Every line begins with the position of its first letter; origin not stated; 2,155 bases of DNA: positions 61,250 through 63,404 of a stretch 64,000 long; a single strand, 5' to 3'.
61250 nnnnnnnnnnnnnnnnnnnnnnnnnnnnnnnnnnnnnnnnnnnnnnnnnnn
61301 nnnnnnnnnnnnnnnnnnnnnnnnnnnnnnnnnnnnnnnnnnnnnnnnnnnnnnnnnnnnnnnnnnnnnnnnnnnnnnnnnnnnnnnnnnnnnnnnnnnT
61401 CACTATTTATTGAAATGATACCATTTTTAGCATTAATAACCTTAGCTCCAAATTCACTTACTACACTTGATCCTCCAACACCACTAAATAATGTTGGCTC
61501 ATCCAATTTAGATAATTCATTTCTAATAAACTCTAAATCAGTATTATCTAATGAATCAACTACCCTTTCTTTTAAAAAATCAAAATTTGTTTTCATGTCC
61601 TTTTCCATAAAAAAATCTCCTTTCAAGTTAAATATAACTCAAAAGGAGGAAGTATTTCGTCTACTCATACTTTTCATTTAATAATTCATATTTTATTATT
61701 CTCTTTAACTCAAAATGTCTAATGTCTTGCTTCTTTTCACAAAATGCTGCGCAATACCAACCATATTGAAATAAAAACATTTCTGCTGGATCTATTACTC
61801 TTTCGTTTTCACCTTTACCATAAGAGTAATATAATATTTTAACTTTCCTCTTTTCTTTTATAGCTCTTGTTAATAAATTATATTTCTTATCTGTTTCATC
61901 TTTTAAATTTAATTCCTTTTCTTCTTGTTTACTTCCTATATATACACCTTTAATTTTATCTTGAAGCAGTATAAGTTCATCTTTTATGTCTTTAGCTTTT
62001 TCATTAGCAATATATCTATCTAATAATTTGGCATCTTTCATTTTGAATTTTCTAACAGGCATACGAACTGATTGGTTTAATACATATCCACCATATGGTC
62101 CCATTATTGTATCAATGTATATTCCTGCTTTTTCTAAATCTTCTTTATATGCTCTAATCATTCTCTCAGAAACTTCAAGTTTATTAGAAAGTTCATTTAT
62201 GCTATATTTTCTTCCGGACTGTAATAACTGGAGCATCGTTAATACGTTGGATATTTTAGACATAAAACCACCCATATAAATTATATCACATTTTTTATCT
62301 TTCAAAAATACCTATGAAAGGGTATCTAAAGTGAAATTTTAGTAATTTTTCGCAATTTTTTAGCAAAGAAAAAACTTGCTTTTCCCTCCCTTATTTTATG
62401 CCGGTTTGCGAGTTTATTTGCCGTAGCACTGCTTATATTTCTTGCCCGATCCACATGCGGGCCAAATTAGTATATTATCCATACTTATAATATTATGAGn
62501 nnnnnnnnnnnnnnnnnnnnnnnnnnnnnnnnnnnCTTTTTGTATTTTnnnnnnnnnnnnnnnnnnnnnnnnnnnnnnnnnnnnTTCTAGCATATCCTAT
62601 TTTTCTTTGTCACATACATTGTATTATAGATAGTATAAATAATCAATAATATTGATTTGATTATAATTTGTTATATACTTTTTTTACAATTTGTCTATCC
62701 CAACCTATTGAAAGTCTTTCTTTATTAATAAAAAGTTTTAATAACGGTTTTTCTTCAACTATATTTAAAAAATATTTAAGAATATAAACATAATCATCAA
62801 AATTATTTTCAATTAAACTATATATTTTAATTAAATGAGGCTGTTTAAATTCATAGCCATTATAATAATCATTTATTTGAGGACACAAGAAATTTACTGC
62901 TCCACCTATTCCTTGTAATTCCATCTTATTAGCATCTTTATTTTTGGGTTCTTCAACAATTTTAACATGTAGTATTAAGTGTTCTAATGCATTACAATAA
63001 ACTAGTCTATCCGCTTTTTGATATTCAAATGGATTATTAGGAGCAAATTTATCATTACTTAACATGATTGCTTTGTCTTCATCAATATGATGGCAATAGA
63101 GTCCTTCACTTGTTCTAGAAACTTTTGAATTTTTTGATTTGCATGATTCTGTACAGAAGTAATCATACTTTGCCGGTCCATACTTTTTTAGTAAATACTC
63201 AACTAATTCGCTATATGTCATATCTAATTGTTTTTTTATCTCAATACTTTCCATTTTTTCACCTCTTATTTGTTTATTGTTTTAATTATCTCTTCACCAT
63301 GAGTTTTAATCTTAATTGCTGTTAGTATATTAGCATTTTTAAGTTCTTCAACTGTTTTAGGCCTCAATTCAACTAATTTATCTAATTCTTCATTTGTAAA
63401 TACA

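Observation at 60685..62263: WYL regulator plus 307-aa orphan as a two-gene module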

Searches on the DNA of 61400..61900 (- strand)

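Call 71: build_rna_model(alignment_id=A8, structure=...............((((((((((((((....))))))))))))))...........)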
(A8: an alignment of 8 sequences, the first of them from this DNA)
Model R1 built from alignment A8 (8 sequences, 58 columns); structure: as given.
model positions 57; base pairs 14; branch points 0; effective number of sequences 2.32; information 0.978 bits per position. Calibrated on 0.2 Mb of random sequence (short: E-values are rough).
structure used (alignment columns):
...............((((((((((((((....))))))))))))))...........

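Call 72: search_with_rna_model(model_id=R1, sources=[window, L005, L009, L010, L011, L012, L013, L014, L015, L016, L017, L018, L019, L020, L021, L022, L023, L024, L025, L026, L027, L028, L029, L030, L031, L032, L033, L034, L035, L036, L037, L038, L039, L040, L041, L042, L043, L044, L045, L046, L047, L048, L049, L050, L051, L052, L053, L054, L055, L056, L057, L058, L059, L060, L061, L062, L063, L064, L065, L066, L067, L068, L069, L070, L071, L072, L073, L074, L075, L076, L077, L078, L079, L080, L081, L082, L083, L084, L085, L086, L087, L088, L089, L090, L091, L092, L094, L097, L098, L099, L100], max_evalue=0.01, make_alignment=true)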
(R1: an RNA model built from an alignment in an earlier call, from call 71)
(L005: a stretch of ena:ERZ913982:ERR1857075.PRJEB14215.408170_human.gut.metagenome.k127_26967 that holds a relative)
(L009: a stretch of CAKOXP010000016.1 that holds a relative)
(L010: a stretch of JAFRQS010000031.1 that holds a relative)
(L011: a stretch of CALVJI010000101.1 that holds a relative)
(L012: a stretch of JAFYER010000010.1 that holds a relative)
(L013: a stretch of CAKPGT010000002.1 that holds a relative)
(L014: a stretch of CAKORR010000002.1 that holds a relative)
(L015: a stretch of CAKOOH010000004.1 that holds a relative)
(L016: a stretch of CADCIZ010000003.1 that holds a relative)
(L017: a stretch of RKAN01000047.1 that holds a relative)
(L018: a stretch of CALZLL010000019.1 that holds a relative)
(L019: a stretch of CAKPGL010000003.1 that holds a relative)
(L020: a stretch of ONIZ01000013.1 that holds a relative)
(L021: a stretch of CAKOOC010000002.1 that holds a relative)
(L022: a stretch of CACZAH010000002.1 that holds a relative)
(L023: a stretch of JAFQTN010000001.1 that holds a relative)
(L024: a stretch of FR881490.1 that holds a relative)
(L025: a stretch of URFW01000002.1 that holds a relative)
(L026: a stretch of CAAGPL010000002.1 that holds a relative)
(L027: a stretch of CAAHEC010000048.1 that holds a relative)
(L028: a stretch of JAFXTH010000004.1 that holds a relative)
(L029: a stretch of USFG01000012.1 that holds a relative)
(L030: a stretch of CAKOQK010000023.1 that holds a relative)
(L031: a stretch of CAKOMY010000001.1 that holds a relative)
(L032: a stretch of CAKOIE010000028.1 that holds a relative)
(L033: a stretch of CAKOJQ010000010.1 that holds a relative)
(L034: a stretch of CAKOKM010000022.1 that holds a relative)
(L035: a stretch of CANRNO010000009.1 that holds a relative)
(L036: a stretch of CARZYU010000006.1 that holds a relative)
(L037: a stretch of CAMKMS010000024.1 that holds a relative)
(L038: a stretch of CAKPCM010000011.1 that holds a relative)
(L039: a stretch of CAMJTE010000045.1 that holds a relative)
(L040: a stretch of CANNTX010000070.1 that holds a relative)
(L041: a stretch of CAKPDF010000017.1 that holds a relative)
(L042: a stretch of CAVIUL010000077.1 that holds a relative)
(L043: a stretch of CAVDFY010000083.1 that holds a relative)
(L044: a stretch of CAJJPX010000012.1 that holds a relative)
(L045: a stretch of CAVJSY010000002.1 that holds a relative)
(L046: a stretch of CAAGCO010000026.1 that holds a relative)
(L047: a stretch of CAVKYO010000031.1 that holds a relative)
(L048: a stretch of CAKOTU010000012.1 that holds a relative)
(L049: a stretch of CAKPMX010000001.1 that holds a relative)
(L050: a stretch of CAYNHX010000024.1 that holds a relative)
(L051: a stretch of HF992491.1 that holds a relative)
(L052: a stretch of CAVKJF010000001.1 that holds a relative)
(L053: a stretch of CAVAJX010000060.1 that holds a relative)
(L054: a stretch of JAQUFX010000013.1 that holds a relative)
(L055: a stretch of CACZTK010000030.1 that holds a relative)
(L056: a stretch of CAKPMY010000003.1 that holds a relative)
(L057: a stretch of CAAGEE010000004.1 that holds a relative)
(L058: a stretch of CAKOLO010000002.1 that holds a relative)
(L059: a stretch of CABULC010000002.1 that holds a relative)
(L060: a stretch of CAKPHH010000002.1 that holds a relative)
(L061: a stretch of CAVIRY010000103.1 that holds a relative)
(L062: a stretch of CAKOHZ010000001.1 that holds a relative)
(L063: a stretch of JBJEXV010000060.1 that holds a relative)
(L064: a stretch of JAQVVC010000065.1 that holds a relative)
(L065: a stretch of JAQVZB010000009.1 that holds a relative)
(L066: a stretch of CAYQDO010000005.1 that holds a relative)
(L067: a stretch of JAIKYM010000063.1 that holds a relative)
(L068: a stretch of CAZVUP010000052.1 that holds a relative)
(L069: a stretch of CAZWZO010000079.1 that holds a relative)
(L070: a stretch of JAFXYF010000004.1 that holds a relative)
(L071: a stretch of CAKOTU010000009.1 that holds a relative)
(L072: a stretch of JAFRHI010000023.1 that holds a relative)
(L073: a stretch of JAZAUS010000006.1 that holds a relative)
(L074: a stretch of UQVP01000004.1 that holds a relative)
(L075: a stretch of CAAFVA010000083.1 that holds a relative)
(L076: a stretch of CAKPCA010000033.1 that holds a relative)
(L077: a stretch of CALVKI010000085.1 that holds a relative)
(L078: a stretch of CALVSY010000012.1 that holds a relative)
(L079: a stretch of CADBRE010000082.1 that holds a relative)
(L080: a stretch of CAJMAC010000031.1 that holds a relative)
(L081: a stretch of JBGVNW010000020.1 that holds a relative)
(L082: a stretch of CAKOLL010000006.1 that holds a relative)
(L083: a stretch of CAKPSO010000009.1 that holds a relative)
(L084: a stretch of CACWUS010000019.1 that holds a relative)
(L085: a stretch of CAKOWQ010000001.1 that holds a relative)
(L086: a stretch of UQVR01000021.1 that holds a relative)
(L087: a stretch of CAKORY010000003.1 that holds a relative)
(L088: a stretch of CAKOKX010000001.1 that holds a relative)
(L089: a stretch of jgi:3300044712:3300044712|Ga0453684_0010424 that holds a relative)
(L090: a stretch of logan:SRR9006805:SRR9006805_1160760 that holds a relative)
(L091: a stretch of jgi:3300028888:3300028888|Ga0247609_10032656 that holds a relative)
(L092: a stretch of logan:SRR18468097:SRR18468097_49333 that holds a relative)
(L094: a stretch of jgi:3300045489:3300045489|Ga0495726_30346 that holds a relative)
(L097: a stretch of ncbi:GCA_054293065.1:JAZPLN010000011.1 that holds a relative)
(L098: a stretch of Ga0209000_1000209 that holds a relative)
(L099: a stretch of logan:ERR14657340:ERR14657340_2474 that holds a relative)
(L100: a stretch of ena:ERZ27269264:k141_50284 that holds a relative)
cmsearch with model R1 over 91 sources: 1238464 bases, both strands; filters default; matches with E-value up to 0.01: 81.
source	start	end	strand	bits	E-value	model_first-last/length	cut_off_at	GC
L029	7593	7649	+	89.6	2.3e-16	1-57/57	no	0.26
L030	7593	7649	+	89.6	2.3e-16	1-57/57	no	0.26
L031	7593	7649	+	89.6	2.3e-16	1-57/57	no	0.26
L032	2755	2811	+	89.6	2.3e-16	1-57/57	no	0.26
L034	2756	2812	+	89.6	2.3e-16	1-57/57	no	0.26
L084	6704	6760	+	89.6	2.3e-16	1-57/57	no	0.25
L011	1031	1087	+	89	3.2e-16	1-57/57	no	0.28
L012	3492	3548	+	89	3.2e-16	1-57/57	no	0.28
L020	7947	8003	+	88.8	3.4e-16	1-57/57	no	0.26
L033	7593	7649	+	88.6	3.9e-16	1-57/57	no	0.28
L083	7947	8003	+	88.6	3.9e-16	1-57/57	no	0.26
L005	7947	8003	+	87.7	6.2e-16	1-57/57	no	0.28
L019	7947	8003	+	87.7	6.2e-16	1-57/57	no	0.28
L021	1167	1223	+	87.7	6.2e-16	1-57/57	no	0.28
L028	7947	8003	+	87.6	6.5e-16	1-57/57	no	0.26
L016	5922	5978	+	86.5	1.1e-15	1-57/57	no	0.25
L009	60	116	+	86.1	1.4e-15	1-57/57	no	0.26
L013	7947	8003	+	86.1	1.4e-15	1-57/57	no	0.26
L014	7947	8003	+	86.1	1.4e-15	1-57/57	no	0.26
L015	1033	1089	+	86.1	1.4e-15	1-57/57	no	0.26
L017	1966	2022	+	86.1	1.4e-15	1-57/57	no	0.26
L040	1508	1564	+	85.6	1.8e-15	1-57/57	no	0.28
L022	7593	7649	+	85.5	1.9e-15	1-57/57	no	0.28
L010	7946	8003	+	83.8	4.6e-15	1-57/57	no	0.29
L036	7593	7649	+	82.4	9.5e-15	1-57/57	no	0.28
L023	7948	8003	+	80.9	2e-14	1-57/57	no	0.27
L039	7581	7637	+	78.5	7e-14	1-57/57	no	0.32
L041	7592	7649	+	76.9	1.6e-13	1-57/57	no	0.29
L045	7448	7505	+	76.9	1.6e-13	1-57/57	no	0.29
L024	7593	7649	+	75.1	4.1e-13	1-57/57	no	0.26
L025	7593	7649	+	75.1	4.1e-13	1-57/57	no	0.26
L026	3049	3105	+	75.1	4.1e-13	1-57/57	no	0.26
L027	3250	3306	+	75.1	4.1e-13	1-57/57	no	0.26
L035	7948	8003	+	73.1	1.2e-12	1-57/57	no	0.23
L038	7586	7643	+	72.5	1.6e-12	1-57/57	no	0.29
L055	7946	8003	+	72.3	1.7e-12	1-57/57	no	0.24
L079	6561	6618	+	71.1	3.2e-12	1-57/57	no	0.31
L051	7948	8003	+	63.9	1.3e-10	1-57/57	no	0.32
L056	7948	8003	+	63.9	1.3e-10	1-57/57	no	0.32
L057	7948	8003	+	63.9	1.3e-10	1-57/57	no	0.32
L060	7948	8003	+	63.9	1.3e-10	1-57/57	no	0.32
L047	7947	8003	+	63.6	1.6e-10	1-57/57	no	0.32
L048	7947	8003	+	63.6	1.6e-10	1-57/57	no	0.32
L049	7947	8003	+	63.6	1.6e-10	1-57/57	no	0.32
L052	4625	4681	+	63.6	1.6e-10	1-57/57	no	0.32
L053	7947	8003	+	62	3.5e-10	1-57/57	no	0.3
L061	7947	8003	+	62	3.5e-10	1-57/57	no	0.3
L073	7948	8003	+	51.2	9.1e-08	1-57/57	no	0.29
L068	3077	3132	+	50.7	1.2e-07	1-57/57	no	0.27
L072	7948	8003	+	50.6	1.3e-07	1-57/57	no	0.25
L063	7947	8003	+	50.2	1.5e-07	1-57/57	no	0.26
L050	610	670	+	50.2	1.6e-07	1-57/57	no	0.25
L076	3189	3244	+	49.5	2.2e-07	1-57/57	no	0.25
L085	7947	8003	+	49.2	2.6e-07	1-57/57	no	0.25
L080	4151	4205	+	49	2.9e-07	1-57/57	no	0.27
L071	7948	8003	+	48.7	3.4e-07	1-57/57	no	0.29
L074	7948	8003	+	48.7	3.4e-07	1-57/57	no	0.29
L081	7948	8003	+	48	4.7e-07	1-57/57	no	0.27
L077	7597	7652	+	48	4.9e-07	1-57/57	no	0.23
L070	7948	8003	+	45.4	1.8e-06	1-57/57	no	0.27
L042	6610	6665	+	45.3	1.9e-06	1-57/57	no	0.27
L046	7948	8003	+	45.3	1.9e-06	1-57/57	no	0.27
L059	7948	8003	+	45.3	1.9e-06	1-57/57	no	0.27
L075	3540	3597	+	45.2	2.1e-06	1-57/57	no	0.28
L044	7948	8003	+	44.2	3.4e-06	1-57/57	no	0.29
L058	7948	8003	+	44.2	3.4e-06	1-57/57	no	0.29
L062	7948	8003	+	44.2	3.4e-06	1-57/57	no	0.29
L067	7313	7368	+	44.1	3.6e-06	1-57/57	no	0.3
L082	7948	8003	+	44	3.7e-06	1-57/57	no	0.27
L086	7948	8003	+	44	3.7e-06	1-57/57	no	0.27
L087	1293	1348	+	44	3.7e-06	1-57/57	no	0.27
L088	7948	8003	+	44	3.7e-06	1-57/57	no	0.27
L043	1337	1393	+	43.3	5.3e-06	1-57/57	no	0.26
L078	7946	8003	+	42.1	1e-05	1-57/57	no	0.26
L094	5947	6003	+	39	4.9e-05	1-57/57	no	0.28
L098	5962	6019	+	37.7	0.0001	1-57/57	no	0.26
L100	5948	6003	+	34.7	0.00046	1-57/57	no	0.27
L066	7948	8003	+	30.5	0.004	1-57/57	no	0.29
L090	101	156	+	29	0.0086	1-57/57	no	0.27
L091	2182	2237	+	29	0.0086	1-57/57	no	0.27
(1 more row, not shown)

Alignment A9: 81 matches aligned to the model, 74 columns, each read 5' to 3' on its own strand. Consensus structure (alignment columns), stored with it:
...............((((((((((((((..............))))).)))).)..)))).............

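Call 75: search_rna_families(source=window, start=61400, end=61900, threshold=evalue, max_evalue=10)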
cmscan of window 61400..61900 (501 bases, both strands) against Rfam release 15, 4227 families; matches with E-value up to 10: 4.
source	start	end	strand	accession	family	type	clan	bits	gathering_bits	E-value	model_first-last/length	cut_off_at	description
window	61593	61676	-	RF02526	SSRC34_1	Gene; sRNA;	-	20.7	64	1.9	1-128/128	no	Streptococcus sRNA SSRC34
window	61602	61670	+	RF02445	SpR14_sRNA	Gene; sRNA;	-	18.6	50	7.7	1-80/80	no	Streptococcus sRNA SpR14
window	61573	61614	-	RF00480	HIV_FE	Cis-reg; frameshift_element;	-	17.8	45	6.9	1-52/52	no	HIV Ribosomal frameshift signal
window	61611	61652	+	RF01098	RF_site9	Cis-reg; frameshift_element;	-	14.3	70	9.5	1-50/50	no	Gag/pro ribosomal frameshift site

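Call 89: search_with_rna_model(model_id=R1, sources=[L101, L102, L103, L104, L105, L106, L107, L108, L109, L110, L111, L112, L113, L114, L115], max_evalue=1)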
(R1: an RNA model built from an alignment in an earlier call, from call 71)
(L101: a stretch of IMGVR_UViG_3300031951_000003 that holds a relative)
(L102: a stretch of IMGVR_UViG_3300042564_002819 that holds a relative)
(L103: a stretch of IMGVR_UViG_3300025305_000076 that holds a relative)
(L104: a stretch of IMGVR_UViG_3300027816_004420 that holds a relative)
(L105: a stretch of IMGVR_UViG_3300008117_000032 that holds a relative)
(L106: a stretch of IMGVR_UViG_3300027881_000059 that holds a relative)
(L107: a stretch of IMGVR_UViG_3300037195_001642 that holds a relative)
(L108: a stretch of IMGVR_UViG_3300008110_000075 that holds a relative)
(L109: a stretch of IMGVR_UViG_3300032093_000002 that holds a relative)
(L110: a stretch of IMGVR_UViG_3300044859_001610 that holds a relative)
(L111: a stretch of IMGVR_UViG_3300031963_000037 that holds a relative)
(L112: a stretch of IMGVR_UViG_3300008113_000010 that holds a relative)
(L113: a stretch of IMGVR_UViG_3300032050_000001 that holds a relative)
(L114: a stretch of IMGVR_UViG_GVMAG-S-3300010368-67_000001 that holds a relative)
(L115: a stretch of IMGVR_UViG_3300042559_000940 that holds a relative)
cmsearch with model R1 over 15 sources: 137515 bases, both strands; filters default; matches with E-value up to 1: 13.
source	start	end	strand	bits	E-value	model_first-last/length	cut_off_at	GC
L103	5975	6020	+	29.8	0.00065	1-57/57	no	0.26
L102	155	183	+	22.7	0.026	1-57/57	no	0.31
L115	2199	2227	-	22.7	0.026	1-57/57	no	0.31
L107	10816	10860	-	20.4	0.084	1-57/57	no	0.31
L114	5904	5945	+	18.3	0.24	1-57/57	no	0.4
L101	2786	2834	+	17.3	0.41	1-57/57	no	0.41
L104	1511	1559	+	17.3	0.41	1-57/57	no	0.41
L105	2780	2828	-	17.3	0.41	1-57/57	no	0.41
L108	7742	7790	+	17.3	0.41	1-57/57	no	0.41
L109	7155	7203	+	17.3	0.41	1-57/57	no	0.41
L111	3598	3646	-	17.3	0.41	1-57/57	no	0.41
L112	1201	1249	-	17.3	0.41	1-57/57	no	0.41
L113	8734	8782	+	17.3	0.41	1-57/57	no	0.41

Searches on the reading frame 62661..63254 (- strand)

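Call 3: search_protein_families(library=pfam, proteins=[window:62661-63254:-], max_evalue=0.1)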
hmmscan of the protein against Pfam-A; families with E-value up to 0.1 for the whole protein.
window:62661-63254:- (197 aa): 0 families

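Call 4: search_protein_families(library=padloc, proteins=[window:62661-63254:-], max_evalue=0.1)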
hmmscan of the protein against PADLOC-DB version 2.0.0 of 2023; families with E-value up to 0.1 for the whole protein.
window:62661-63254:- (197 aa): 3 families
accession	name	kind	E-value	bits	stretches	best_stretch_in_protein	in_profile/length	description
PDLC04449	PDC-M14B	-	0.0084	13.7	1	147-179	22-54/267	-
PDLC02655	DrmMII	-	0.016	12.6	1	148-193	88-131/323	DrmMII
PDLC03956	RmrA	-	0.019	12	1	57-147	188-268/399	-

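Call 12: search_protein_families(library=ncbifam, proteins=[window:62661-63254:-], max_evalue=0.1)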
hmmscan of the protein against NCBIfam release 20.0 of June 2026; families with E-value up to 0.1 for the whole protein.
window:62661-63254:- (197 aa): 1 family
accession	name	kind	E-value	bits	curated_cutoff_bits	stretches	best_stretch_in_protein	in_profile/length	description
NF053682.1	SAV1803_dom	domain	8.2e-49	164.8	40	1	5-131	1-131/132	SAV1803-related protein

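Call 13: search_protein_families(library=phrogs, proteins=[window:62661-63254:-], max_evalue=0.1)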
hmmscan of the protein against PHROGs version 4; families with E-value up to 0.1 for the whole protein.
window:62661-63254:- (197 aa): 1 family
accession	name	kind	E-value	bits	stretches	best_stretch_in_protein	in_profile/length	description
phrog_38478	-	unknown function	0.037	14.6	1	126-180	92-146/165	-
